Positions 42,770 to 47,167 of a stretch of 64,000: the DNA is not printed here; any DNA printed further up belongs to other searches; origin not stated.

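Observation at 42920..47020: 1,366-aa protein with a textbook prepilin N-terminus fused to propeller-type repeats, a candidate pilus-displayed adhesin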

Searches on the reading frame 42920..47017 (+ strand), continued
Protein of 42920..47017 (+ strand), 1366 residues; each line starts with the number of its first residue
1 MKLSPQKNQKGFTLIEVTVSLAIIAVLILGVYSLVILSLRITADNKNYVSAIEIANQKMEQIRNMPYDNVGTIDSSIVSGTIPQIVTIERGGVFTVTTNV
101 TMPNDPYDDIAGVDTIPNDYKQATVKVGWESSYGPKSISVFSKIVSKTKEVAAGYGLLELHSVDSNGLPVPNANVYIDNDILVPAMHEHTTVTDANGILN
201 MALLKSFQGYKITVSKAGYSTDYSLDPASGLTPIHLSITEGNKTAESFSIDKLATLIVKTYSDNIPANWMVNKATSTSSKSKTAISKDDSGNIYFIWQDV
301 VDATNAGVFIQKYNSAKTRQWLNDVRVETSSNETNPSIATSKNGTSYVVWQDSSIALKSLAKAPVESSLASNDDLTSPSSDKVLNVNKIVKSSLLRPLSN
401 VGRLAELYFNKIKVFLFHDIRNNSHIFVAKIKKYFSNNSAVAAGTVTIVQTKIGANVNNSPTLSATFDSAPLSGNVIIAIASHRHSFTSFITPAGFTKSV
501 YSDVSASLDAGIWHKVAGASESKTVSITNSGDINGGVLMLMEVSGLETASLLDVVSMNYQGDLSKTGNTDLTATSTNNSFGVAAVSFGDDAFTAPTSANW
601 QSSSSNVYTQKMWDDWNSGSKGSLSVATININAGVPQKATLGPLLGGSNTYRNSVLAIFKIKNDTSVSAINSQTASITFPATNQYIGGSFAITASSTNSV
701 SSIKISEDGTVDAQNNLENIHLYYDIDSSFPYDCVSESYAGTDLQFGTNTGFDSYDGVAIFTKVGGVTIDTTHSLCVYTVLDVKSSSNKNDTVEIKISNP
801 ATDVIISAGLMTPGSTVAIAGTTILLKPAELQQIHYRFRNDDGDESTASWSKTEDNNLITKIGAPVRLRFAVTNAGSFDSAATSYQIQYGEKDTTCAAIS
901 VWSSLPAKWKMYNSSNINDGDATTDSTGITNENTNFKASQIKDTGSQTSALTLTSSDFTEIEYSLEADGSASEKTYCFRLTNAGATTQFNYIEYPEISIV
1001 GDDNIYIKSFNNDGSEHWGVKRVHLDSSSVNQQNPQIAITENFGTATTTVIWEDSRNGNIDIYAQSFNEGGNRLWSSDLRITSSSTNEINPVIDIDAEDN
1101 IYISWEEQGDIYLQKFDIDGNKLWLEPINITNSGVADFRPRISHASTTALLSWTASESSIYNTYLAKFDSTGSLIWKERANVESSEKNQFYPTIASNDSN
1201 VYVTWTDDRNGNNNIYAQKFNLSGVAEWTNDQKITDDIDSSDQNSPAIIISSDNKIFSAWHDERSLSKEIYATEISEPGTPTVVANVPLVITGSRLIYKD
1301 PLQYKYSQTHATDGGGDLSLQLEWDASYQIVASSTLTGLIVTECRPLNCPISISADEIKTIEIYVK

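Call 35: predict_structure(alignment_id=A2)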
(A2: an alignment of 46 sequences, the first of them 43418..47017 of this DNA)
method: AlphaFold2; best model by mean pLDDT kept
length: 1200 residues; sequences in the alignment: 46
mean_pLDDT: 85.4   pTM: 0.57
mean pLDDT of the five models: 85.4, 84.5, 84.3, 83.7, 83.2
residues with pLDDT >= 90: 651; 70-90: 436; 50-70: 30; < 50: 83
segments of 3 or more residues with pLDDT < 50: 196-278
pLDDT, mean of each block of 10 residues (from residue 1): 85 84 79 84 88 87 74 75 90 91 86 90 94 85 94 92 89 95 90 47 32 34 27 41 46 44 39 37 90 92 87 91 86 86 92 86 89 91 86 89 87 88 89 87 92 91 82 91 91 81 91 93 88 91 93 95 85 90 89 89 88 94 93 89 77 93 93 87 83 88 94 95 92 92 92 90 80 94 95 95 87 94 93 89 94 89 87 84 94 92 90 90 94 93 93 91 85 90 92 90 90 85 92 93 87 94 90 82 93 88 92 86 92 86 92 91 91 86 85 91
secondary structure, 60 per line:
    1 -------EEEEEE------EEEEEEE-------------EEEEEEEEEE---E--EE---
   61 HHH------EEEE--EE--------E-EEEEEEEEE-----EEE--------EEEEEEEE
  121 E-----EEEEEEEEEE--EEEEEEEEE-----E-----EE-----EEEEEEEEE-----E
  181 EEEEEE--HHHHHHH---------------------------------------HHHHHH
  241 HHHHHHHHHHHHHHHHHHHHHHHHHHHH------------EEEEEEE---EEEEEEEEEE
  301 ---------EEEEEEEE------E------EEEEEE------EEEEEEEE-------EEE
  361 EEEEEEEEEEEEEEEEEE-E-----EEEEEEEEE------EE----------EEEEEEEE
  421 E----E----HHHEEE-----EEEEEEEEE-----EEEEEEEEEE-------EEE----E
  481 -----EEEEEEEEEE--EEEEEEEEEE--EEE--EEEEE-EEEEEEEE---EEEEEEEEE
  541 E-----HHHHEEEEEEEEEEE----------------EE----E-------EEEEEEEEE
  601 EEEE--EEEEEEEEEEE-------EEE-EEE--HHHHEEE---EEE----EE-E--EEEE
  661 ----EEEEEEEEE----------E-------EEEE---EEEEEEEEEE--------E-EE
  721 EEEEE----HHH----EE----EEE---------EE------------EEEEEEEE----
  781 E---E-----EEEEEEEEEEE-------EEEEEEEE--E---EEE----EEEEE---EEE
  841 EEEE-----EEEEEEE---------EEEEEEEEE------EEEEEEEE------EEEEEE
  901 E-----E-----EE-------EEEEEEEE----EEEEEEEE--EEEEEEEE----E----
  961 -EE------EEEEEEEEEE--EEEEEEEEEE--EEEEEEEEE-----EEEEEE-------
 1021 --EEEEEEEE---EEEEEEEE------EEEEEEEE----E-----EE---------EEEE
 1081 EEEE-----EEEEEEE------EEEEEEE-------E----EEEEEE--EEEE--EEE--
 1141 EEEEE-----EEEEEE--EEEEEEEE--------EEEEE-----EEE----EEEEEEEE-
elements in order (helices of 4 or more, strands of 3 or more residues): E8-13 E20-26 E40-49 E70-73 E88-96 E102-104 E113-121 E127-136 E139-147 E166-174 E180-186 H189-195 H235-268 E281-287 E291-300 E310-317 E331-336 E343-350 E358-378 E386-394 E413-421 E434-436 E442-450 E456-465 E473-475 E486-495 E498-507 E510-512 E515-519 E521-528 E532-541 H547-550 E551-561 E592-604 E607-617 E625-627 E629-631 H634-637 E638-640 E644-646 E657-660 E665-673 E692-695 E699-708 E719-725 E743-745 E769-776 E791-801 E809-816 E823-825 E830-834 E838-844 E850-856 E866-874 E881-888 E895-901 E922-929 E934-941 E944-951 E970-979 E982-991 E994-1002 E1008-1013 E1023-1030 E1034-1041 E1048-1055 E1077-1084 E1090-1096 E1103-1109 E1122-1127 E1130-1133 E1136-1138 E1141-1145 E1151-1156 E1159-1166 E1175-1179 E1185-1187 E1192-1199

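Call 38: fold_search(model_id=the predicted structure, library=pdb)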
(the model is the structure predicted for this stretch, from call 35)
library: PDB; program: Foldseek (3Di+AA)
matches with E <= 10: 974; with E <= 0.001: 116
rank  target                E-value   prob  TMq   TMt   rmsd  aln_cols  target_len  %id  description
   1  4fj6_C                1.4e-09  1.00  0.18  0.36  24.4       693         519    8  Crystal structure of a glycoside hydrolase family 33, candidate sialidase (BDI_2946) from Parabacteroides distasonis A (released 2012-07-25)
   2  4q6k_A                6.3e-09  1.00  0.12  0.24  24.9       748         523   10  Crystal structure of a putative neuraminidase (BACCAC_01090) from Bacteroides caccae ATCC 43185 at 1.90 A resolution ( (released 2014-10-01)
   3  6mrx_D                6.6e-09  1.00  0.17  0.35  24.0       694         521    7  Sialidase26 apo (released 2019-10-02)
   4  6myv_C                1.4e-08  1.00  0.13  0.25  26.2       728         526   10  Sialidase26 co-crystallized with DANA-Gc (released 2019-10-02)
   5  4bbw                  4.5e-08  1.00  0.17  0.36  24.2       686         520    7  The crystal structure of Sialidase VPI 5482 (BTSA) from Bacteroides thetaiotaomicron (released 2013-08-14)
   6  8gn6_A                9.8e-08  1.00  0.16  0.34  24.2       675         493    9  Crystallization of Sialidase from Porphyromonas gingivalis (released 2023-04-19)
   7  7ron                  1.7e-07  1.00  0.19  0.35  13.9       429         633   12  Crystal structure of the Friedel-Crafts alkylating enzyme CylK from Cylindospermum licheniforme (released 2022-03-23)
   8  7roo                  5.1e-07  1.00  0.20  0.35   4.3       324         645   15  Crystal structure of Friedel-Crafts alkylating enzyme CylK from Cylindospermum licheniforme with bromide (released 2022-03-23)
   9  5mum                  7.8e-07  1.00  0.18  0.48  11.8       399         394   11  Glycoside Hydrolase BACINT_00347 (released 2017-04-26)
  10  8beg_B                1.3e-06  1.00  0.14  0.21  24.7       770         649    8  Structure of Ig-like domains from PrgB (released 2022-11-30)
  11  2vw0                  1.3e-06  1.00  0.14  0.23  36.2       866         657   10  Crystal structure of the NanB sialidase from Streptococcus pneumoniae (released 2008-06-24)
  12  3aki                  2.1e-06  1.00  0.15  0.34  14.1       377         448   10  Crystal structure of exo-1,5-alpha-L-arabinofuranosidase complexed with alpha-L-arabinofuranosyl azido (released 2010-08-25)
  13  2jkb                  2.2e-06  1.00  0.15  0.25  36.6       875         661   10  Crystal structure of Streptococcus pneumoniae NanB in complex with 2, 7-anhydro-Neu5Ac (released 2008-09-16)
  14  5muk                  3.2e-06  1.00  0.19  0.56  11.1       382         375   11  Glycoside Hydrolase BT3686 (released 2017-04-26)
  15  5mul                  3.4e-06  1.00  0.18  0.52  11.5       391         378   11  Glycoside Hydrolase BT3686 bound to Glucuronic Acid (released 2017-04-26)
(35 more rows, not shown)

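Call 40: search_solved_structures(query=A1, max_evalue=10, show_alignments=0)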
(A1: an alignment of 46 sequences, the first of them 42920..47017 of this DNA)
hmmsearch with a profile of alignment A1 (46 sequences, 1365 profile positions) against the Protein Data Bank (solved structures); distinct sequences matched with E-value up to 10: 9.
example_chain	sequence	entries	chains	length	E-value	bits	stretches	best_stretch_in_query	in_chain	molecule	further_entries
7fh8_A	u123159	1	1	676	2.9e-11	45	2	1050-1180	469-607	CylK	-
7ron_A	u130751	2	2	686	3e-10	41.6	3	1050-1180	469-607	CylK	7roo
7fh6_A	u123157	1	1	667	3.2e-10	41.5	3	1050-1180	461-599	CylK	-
7fh7_A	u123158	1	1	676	3.3e-10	41.5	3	1050-1180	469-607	CylK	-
9egp_A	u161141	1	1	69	0.12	13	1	5-29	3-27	Geopilin domain 1 protein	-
7tgg_A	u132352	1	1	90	0.16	12.6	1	4-29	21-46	Geopilin domain 1 protein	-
3iir_A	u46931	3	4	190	1.5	9.5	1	853-902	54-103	Trypsin inhibitor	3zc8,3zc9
9lab_B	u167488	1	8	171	2.1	9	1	8-30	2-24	MSHA major pilin subunit MshA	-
9laa_A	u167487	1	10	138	3.7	8.1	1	1-29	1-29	Type IV pilin protein PilA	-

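Call 43: search_protein_families(library=pfam, proteins=[P0013, P0018], max_evalue=10)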
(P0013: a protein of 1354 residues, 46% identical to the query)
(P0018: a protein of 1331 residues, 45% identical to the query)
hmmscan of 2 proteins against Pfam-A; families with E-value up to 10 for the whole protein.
P0013 (1354 aa): 2 families
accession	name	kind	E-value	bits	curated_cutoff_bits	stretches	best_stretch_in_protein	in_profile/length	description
PF07963.17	N_methyl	-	2.7e-06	27.1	21.2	1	10-34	3-27/27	Prokaryotic N-terminal methylation motif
PF13620.12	CarboxypepD_reg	-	0.00045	21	32.3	1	165-225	5-64/82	Carboxypeptidase regulatory-like domain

P0018 (1331 aa): 2 families
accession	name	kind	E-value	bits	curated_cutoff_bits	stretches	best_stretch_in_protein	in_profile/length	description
PF13620.12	CarboxypepD_reg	-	0.001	19.8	32.3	1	144-212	5-74/82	Carboxypeptidase regulatory-like domain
PF20622.4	Big_15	-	0.18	12.1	27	0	274-308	47-81/82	Bacterial Ig domain (Big_16)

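Call 46: find_encoding_contigs(protein=P0013, flank=10000, max_places=1)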
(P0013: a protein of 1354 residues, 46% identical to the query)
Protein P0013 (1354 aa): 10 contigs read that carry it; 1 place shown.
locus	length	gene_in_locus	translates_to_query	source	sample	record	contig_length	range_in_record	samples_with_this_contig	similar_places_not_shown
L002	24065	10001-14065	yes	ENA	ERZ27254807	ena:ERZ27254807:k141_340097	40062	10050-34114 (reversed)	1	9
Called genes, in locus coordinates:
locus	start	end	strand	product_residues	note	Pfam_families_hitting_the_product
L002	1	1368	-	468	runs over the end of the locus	PF01225:Mur_ligase, PF08245:Mur_ligase_M, PF02875:Mur_ligase_C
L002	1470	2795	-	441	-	PF01979:Amidohydro_1, PF07969:Amidohydro_3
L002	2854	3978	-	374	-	PF03033:Glyco_transf_28, PF04101:Glyco_tran_28_C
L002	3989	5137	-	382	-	PF01098:FTSW_RODA_SPOVE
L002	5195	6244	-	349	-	PF00953:Glycos_transf_4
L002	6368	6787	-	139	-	-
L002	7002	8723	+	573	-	PF05157:MshEN, PF00437:T2SSE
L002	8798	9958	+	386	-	PF00482:T2SSF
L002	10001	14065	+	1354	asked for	PF07963:N_methyl (weak)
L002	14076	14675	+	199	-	PF07963:N_methyl (weak)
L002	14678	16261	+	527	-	-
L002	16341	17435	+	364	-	PF11104:PilM_2, PF06723:MreB_Mbl (faint), PF14450:FtsA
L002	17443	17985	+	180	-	-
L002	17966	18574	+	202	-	-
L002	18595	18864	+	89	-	-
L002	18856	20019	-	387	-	PF13439:Glyco_transf_4, PF13579:Glyco_trans_4_4, PF00534:Glycos_transf_1, PF13692:Glyco_trans_1_4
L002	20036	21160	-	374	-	PF13439:Glyco_transf_4, PF20706:GT4-conflict, PF00534:Glycos_transf_1, PF13692:Glyco_trans_1_4, PF13524:Glyco_trans_1_2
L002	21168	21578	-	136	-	-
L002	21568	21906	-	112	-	PF10066:DUF2304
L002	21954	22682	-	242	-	PF00535:Glycos_transf_2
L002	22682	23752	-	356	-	PF01370:Epimerase, PF01073:3Beta_HSD, PF07993:NAD_binding_4 (faint), PF16363:GDP_Man_Dehyd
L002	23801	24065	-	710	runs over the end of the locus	PF00082:Peptidase_S8, PF01839:FG-GAP (faint), PF13517:FG-GAP_3 (weak)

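Call 58: fold_search(model_id=the predicted structure, library=viral)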
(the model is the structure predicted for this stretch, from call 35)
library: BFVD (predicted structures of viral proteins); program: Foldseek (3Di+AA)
matches with E <= 10: 659; with E <= 0.001: 117
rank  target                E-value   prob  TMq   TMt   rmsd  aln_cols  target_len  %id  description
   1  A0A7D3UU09            2.6e-13  1.00  0.20  0.40  16.5       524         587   14  NHl repeat unit of beta-propeller protein [Fadolivirus FV1/VV64]
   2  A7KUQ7                5.1e-13  1.00  0.20  0.27  40.5      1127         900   10  (no name in the UniProt tables at hand)
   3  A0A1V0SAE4            2.6e-12  1.00  0.20  0.31  11.4       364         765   15  Bulb-type lectin domain-containing protein [Catovirus CTV1]
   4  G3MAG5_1              3.1e-12  1.00  0.19  0.28  29.1       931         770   12  Gp424 [Bacillus phage G]
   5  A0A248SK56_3          2.4e-11  1.00  0.13  0.14  39.9      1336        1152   11  (no name in the UniProt tables at hand)
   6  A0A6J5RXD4            3.5e-09  1.00  0.17  0.36   6.8       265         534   18  Uncharacterized protein [uncultured Caudovirales phage]
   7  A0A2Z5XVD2            3.8e-09  1.00  0.15  0.25  39.4       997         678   10  Minor tail protein [Mycobacterium phage PP]
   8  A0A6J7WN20            1.4e-08  1.00  0.21  0.46  19.3       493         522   11  Uncharacterized protein [uncultured Caudovirales phage]
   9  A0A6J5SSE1            4.3e-08  1.00  0.19  0.28  31.0      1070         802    9  Uncharacterized protein [uncultured Caudovirales phage]
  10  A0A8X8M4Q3            6.3e-08  1.00  0.15  0.17  28.9       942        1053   10  (no name in the UniProt tables at hand)
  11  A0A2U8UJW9            6.6e-08  1.00  0.17  0.50  10.2       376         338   12  (no name in the UniProt tables at hand)
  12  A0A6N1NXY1            1.4e-07  0.99  0.12  0.13  37.1      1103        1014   10  DUF11 domain-containing protein [Tupanvirus soda lake]
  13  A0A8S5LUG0            1.4e-07  0.99  0.11  0.14  38.1      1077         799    8  Uncharacterized protein [Siphoviridae sp. ctM3g2]
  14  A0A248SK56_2          1.6e-07  1.00  0.15  0.16  43.1      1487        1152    9  (no name in the UniProt tables at hand)
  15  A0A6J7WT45            3.0e-07  1.00  0.17  0.38  11.4       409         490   12  Uncharacterized protein [uncultured Caudovirales phage]
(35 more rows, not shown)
